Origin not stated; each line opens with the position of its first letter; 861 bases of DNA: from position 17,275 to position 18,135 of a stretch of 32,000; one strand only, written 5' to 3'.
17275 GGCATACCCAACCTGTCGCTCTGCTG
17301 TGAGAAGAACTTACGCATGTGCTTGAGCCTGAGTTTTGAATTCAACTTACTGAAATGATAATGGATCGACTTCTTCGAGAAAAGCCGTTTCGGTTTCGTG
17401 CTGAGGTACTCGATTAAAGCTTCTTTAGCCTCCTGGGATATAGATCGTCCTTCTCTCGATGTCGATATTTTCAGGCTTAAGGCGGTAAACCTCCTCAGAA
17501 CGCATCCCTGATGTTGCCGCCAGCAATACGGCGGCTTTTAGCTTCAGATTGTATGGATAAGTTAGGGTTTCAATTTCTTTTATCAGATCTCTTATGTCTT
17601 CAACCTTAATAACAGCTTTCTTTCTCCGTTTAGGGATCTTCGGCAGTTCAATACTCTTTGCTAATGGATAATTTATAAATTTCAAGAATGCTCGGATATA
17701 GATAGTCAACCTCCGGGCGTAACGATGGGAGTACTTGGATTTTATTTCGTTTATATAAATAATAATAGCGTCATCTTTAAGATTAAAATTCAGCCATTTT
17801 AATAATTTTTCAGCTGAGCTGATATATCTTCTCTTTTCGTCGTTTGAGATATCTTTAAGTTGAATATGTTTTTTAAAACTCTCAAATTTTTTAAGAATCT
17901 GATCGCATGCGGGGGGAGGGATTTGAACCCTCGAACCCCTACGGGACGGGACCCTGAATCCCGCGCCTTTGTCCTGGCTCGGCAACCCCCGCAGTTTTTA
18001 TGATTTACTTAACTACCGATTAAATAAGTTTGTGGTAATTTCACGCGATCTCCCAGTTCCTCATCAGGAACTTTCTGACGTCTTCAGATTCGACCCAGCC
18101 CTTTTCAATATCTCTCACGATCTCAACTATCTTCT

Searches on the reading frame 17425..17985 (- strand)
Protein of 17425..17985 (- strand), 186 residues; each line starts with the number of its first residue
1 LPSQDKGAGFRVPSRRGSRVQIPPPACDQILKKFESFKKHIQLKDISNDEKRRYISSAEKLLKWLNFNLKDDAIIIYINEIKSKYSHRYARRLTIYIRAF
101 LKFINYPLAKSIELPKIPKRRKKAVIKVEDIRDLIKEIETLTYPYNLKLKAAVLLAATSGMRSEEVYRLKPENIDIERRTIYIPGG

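Call 7: search_protein_families(library=pfam, proteins=[window:17425-17985:-], max_evalue=0.1)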
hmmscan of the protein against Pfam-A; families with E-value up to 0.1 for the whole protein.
window:17425-17985:- (186 aa): 1 family
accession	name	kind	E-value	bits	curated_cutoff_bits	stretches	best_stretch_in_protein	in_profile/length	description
PF00589.27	Phage_integrase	-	3.6e-06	27.3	27.1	1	126-183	3-58/172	Phage integrase family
